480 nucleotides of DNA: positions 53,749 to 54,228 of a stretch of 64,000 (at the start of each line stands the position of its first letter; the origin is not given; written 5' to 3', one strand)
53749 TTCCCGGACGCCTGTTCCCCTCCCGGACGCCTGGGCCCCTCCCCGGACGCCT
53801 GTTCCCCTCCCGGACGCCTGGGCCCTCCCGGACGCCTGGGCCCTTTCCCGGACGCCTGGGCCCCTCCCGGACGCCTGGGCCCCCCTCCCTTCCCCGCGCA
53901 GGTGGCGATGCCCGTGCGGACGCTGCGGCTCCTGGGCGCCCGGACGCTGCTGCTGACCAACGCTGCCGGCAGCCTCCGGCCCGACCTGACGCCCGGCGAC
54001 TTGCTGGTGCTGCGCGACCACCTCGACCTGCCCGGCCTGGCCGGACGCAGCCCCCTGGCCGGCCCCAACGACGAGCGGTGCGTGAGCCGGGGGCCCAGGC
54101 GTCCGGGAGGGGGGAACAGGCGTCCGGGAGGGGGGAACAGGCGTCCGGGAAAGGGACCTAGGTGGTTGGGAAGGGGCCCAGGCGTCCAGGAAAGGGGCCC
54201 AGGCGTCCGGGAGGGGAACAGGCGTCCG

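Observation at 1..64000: One 20-21 bp GC-rich minisatellite, in both orientations, fills the introns and UTRs of all five genes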

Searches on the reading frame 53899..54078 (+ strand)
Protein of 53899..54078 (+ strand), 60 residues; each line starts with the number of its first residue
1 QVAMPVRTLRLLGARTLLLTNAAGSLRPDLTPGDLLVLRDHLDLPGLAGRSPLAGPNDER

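Call 18: search_solved_structures(query=window:53899-54078:+)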
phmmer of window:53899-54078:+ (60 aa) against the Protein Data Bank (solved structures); distinct sequences matched with E-value up to 0.001: 48.
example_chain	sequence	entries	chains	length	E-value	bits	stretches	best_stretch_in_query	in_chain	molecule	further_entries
1vfn_A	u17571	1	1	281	1.6e-18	69.2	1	2-60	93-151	PURINE-NUCLEOSIDE PHOSPHORYLASE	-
1fxu_A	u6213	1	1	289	1.7e-18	69.2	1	2-60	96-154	PURINE NUCLEOSIDE PHOSPHORYLASE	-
1lv8_A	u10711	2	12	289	1.7e-18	69.2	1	2-60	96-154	PURINE NUCLEOSIDE PHOSPHORYLASE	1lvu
1a9q_A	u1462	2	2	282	2.2e-18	68.8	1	2-60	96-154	PURINE NUCLEOSIDE PHOSPHORYLASE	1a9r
2qpl_A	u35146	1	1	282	2.3e-18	68.8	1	2-60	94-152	Purine nucleoside phosphorylase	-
1a9t_A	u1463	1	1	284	2.3e-18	68.8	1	2-60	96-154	PURINE NUCLEOSIDE PHOSPHORYLASE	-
1b8n_A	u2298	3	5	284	2.3e-18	68.7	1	2-60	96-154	PURINE NUCLEOSIDE PHOSPHORYLASE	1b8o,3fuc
1pbn_A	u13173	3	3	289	2.3e-18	68.7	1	2-60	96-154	PURINE NUCLEOSIDE PHOSPHORYLASE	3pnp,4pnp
1a9o_A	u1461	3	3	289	2.3e-18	68.7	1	2-60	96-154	PURINE NUCLEOSIDE PHOSPHORYLASE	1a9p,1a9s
1v48_A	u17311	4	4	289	2.4e-18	68.7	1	2-60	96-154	Purine nucleoside phosphorylase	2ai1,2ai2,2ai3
2a0w_A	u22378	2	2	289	8.9e-18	66.9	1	2-60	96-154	Purine nucleoside phosphorylase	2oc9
1m73_E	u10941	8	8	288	9.1e-18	66.9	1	2-60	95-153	PURINE NUCLEOSIDE PHOSPHORYLASE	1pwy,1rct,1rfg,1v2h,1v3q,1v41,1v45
2a0y_A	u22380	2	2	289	9.1e-18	66.9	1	2-60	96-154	Purine nucleoside phosphorylase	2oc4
1pf7_E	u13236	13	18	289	9.2e-18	66.9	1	2-60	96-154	PURINE NUCLEOSIDE PHOSPHORYLASE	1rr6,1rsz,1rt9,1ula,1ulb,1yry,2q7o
2a0x_A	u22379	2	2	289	9.2e-18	66.9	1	2-60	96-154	Purine nucleoside phosphorylase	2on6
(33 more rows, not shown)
